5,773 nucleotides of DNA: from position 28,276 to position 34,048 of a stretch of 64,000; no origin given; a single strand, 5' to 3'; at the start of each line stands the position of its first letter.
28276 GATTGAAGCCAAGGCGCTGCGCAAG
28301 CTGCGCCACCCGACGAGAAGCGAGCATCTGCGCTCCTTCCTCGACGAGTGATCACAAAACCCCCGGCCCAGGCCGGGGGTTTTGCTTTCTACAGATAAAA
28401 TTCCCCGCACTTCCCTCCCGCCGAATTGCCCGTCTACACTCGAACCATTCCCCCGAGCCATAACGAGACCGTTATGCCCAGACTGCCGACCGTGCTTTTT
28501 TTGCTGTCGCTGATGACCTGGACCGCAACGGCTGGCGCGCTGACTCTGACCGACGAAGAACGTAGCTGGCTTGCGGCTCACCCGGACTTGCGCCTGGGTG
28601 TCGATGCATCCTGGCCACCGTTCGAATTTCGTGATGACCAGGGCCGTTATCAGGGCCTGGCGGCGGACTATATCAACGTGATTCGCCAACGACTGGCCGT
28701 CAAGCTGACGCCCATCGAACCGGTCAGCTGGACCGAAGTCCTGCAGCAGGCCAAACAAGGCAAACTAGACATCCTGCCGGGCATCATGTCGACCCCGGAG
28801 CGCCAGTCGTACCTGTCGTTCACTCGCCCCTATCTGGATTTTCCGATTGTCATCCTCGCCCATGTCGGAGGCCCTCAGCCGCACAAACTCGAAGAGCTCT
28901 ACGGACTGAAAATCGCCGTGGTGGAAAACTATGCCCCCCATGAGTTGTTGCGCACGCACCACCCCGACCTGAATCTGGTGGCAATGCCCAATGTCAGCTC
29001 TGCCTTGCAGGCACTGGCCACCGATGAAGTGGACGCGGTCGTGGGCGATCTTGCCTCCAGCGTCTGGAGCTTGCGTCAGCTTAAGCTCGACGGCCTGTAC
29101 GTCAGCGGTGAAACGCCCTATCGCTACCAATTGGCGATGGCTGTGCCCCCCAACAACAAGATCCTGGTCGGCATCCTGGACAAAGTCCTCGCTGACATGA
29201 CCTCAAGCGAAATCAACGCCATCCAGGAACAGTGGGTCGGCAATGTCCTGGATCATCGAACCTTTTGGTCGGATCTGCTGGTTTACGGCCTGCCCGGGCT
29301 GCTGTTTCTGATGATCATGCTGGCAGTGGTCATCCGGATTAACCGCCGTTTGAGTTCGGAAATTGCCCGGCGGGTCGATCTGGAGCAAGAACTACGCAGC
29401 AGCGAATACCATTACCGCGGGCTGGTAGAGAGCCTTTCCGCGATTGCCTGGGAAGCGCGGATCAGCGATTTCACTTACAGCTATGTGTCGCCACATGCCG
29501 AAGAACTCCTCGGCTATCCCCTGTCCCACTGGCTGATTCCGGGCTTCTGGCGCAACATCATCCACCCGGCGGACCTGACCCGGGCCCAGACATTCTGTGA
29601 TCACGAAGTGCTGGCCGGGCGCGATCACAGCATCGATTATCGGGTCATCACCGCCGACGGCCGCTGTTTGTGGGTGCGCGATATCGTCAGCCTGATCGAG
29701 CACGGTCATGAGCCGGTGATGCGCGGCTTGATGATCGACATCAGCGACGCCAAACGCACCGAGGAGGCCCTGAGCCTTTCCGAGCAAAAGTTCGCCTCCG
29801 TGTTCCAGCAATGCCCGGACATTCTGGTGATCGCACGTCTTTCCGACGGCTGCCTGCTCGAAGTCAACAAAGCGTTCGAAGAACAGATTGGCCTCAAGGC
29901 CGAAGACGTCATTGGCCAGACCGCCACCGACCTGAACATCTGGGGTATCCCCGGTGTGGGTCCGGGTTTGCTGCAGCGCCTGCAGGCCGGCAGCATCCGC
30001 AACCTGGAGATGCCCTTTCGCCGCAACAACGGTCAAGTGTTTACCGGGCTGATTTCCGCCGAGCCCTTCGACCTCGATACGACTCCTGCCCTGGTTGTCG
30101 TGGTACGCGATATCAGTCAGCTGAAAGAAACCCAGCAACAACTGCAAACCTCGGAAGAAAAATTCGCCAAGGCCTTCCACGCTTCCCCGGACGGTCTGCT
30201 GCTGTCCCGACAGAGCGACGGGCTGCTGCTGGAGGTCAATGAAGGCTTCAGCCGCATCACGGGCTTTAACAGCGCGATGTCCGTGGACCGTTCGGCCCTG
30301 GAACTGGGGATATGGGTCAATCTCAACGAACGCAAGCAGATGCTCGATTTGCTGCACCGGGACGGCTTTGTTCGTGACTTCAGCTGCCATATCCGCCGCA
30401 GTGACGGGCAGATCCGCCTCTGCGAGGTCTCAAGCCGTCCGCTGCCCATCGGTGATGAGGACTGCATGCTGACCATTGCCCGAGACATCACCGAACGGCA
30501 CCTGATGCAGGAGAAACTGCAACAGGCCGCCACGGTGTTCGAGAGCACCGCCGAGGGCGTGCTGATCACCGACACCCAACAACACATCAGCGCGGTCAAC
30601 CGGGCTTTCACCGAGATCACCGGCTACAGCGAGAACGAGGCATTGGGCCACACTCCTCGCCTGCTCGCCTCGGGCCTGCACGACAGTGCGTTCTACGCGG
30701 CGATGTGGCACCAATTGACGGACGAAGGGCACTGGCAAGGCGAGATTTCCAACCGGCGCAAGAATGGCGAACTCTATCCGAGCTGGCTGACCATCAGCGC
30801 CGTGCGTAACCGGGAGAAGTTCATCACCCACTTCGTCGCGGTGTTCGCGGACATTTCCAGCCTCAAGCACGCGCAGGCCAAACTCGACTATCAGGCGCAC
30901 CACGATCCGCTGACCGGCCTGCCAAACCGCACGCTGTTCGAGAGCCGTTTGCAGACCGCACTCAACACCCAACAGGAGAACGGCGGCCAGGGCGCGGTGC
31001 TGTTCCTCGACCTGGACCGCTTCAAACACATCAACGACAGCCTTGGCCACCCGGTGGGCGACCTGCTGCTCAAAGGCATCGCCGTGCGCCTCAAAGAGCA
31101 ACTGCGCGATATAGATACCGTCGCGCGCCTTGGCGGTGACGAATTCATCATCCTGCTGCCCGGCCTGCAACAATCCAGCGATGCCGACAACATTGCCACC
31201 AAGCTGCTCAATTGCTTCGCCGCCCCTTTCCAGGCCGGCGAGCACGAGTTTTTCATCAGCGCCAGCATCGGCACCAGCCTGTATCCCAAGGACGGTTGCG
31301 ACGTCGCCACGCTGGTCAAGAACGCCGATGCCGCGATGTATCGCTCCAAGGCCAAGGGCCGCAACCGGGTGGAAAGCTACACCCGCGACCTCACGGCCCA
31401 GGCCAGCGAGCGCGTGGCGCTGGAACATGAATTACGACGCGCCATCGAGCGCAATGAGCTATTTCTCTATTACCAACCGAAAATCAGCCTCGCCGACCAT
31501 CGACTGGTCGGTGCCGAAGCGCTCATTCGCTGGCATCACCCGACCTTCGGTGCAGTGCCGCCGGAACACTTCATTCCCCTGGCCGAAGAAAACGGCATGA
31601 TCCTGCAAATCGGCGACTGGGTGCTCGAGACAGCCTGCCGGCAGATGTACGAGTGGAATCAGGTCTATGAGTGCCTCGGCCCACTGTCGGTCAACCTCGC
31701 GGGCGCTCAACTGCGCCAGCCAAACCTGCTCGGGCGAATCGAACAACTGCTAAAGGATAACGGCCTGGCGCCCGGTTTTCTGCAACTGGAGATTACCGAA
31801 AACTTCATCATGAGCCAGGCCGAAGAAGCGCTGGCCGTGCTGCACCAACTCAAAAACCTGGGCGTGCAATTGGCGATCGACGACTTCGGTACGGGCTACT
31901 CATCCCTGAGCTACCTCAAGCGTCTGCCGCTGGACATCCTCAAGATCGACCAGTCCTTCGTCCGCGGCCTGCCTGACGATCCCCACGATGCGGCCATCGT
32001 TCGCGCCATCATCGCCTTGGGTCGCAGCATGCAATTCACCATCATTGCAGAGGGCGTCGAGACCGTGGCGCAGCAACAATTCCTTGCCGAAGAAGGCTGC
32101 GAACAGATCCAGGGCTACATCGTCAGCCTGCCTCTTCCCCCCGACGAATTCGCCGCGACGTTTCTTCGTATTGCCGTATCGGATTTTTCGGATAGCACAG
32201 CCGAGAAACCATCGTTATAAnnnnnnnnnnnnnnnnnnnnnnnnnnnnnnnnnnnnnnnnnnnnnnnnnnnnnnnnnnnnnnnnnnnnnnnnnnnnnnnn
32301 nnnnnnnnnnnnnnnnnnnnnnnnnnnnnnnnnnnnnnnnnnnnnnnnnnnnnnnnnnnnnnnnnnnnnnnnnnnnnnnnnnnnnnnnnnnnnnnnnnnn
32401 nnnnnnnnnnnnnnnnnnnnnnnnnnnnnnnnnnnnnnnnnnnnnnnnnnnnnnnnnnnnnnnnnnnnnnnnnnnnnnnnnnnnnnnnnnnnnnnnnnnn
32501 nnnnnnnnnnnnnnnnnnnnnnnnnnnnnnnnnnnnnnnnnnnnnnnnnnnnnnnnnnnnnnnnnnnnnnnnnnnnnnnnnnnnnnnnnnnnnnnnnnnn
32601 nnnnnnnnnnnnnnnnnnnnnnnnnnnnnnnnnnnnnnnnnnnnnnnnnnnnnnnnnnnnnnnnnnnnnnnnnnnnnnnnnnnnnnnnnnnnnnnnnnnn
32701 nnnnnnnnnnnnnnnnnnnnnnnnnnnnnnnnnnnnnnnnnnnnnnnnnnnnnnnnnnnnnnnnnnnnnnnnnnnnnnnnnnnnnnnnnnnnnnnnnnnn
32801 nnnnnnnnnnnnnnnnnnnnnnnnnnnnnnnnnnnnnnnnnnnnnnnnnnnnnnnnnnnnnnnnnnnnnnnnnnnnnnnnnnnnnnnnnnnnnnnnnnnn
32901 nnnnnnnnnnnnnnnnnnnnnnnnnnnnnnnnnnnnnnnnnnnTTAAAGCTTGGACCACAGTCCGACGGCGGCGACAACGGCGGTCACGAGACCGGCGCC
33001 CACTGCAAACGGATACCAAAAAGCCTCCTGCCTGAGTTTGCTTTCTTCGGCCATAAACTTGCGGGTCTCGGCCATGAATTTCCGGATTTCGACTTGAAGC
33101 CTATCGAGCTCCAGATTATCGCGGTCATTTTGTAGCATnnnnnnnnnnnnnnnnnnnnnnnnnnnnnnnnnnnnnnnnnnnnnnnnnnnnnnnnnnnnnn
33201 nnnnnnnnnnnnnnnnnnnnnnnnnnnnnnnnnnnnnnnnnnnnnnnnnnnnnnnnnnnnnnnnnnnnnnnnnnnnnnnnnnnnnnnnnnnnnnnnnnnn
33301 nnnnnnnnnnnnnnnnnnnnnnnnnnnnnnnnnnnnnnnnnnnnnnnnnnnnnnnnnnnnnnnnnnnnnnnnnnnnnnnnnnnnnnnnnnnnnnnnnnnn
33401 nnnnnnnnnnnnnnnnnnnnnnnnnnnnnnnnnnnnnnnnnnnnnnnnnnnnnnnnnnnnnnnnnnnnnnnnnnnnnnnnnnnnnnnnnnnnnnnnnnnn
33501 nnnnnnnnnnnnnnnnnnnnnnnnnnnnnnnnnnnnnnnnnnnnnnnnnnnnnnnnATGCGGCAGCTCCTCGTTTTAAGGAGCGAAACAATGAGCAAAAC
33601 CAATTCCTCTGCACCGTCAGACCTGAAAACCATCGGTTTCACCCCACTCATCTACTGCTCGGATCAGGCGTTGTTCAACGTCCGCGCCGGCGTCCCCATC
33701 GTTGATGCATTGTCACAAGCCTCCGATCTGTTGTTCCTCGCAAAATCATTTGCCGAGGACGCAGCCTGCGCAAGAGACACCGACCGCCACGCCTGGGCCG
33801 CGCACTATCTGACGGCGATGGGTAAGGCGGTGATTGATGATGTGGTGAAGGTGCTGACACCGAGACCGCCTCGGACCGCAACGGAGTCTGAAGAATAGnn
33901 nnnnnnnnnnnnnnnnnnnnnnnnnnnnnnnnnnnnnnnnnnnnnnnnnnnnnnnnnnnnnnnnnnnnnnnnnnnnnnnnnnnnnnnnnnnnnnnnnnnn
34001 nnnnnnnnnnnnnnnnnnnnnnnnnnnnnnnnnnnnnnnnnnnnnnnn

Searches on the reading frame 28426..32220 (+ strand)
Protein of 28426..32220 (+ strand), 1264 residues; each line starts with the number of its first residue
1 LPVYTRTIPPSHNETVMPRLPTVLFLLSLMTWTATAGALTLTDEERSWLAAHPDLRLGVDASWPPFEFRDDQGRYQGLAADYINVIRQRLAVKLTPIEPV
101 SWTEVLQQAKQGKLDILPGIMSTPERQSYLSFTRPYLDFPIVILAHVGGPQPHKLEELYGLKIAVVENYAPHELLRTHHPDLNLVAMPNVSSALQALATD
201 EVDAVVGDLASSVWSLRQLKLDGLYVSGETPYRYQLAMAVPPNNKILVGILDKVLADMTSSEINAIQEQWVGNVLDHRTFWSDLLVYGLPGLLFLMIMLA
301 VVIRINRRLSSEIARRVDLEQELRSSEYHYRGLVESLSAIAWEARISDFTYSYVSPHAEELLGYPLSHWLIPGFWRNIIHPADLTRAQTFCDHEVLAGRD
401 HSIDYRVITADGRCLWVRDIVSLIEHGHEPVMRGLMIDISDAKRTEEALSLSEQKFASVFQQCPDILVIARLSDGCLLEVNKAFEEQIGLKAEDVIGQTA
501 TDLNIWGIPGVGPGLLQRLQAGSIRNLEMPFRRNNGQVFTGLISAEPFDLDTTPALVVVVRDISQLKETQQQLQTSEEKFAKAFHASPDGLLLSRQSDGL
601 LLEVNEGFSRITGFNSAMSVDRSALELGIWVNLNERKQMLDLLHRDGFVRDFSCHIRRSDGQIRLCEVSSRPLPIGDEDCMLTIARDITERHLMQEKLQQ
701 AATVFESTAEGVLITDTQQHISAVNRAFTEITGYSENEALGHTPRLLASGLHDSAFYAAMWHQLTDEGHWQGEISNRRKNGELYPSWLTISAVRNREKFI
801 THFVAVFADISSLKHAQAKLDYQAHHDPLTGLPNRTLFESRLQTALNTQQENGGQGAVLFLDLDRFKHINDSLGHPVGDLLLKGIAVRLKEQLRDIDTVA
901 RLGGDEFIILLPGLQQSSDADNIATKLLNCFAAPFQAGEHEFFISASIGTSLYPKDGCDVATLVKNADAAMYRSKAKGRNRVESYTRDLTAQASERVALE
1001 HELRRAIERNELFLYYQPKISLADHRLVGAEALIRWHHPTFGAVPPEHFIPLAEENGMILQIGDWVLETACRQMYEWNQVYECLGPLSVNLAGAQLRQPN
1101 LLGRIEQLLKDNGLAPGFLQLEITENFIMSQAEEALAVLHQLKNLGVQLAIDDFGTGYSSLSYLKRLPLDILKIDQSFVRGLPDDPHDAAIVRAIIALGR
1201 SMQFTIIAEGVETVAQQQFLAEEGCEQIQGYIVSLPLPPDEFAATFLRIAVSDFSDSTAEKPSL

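Call 6: search_protein_families(library=pfam, proteins=[window:28426-32220:+], max_evalue=0.01)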
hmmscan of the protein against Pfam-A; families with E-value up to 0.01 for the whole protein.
window:28426-32220:+ (1264 aa): 8 families
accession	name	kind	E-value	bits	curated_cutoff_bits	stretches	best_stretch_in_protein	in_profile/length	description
PF00563.25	EAL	-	6.8e-75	251.9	31.3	1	1002-1236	3-236/236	EAL domain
PF00990.26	GGDEF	-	1.3e-50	171.7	23.8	1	824-981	1-161/161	Diguanylate cyclase, GGDEF domain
PF13426.13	PAS_9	-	1.2e-37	128.7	27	3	710-811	2-102/103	PAS domain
PF00989.32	PAS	-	2.3e-27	95.7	22.6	2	703-810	5-113/113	PAS fold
PF00497.25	SBP_bac_3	-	4.8e-26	91.5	26.4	1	55-272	1-131/132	Bacterial extracellular solute-binding proteins, family 3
PF08447.18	PAS_3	-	2e-22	79.7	25.6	2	353-432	3-85/89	PAS fold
PF13188.13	PAS_8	-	1.3e-21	76.2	21.8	3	702-743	4-42/65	PAS domain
PF08448.16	PAS_4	-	1.8e-16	60.7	23.1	1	705-813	1-108/110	PAS fold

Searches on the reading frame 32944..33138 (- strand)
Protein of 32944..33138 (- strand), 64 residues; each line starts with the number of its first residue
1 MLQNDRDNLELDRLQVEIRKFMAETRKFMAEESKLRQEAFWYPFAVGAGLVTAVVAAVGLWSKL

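Call 6: search_protein_families(library=pfam, proteins=[window:32944-33138:-], max_evalue=0.01)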
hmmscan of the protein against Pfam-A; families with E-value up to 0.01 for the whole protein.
window:32944-33138:- (64 aa): 0 families

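Call 31: search_protein_families(library=phrogs, proteins=[window:32944-33138:-], max_evalue=0.01)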
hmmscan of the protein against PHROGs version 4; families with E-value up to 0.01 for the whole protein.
window:32944-33138:- (64 aa): 3 families
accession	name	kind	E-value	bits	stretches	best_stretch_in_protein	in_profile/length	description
phrog_6330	-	unknown function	1.4e-09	39.4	1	15-64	34-89/91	-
phrog_9071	-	unknown function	0.00081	20.1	0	19-57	5-44/46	-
phrog_29391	-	unknown function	0.0066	17.4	1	26-62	16-52/53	-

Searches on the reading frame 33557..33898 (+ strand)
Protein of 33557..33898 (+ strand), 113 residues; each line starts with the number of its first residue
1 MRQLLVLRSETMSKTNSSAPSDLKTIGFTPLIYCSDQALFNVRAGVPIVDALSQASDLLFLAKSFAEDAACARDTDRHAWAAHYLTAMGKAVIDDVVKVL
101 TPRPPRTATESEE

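Call 6: search_protein_families(library=pfam, proteins=[window:33557-33898:+], max_evalue=0.01)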
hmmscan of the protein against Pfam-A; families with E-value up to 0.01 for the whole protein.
window:33557-33898:+ (113 aa): 1 family
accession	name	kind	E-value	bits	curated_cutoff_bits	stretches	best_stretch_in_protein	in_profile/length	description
PF11275.13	DUF3077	-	1.5e-31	108.9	21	1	25-99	1-77/77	Protein of unknown function (DUF3077)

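Call 31: search_protein_families(library=phrogs, proteins=[window:33557-33898:+], max_evalue=0.01)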
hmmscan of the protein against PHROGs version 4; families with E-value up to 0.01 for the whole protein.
window:33557-33898:+ (113 aa): 1 family
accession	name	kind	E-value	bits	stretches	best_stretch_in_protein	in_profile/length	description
phrog_36471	-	unknown function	7e-10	40.1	1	37-96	25-83/90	-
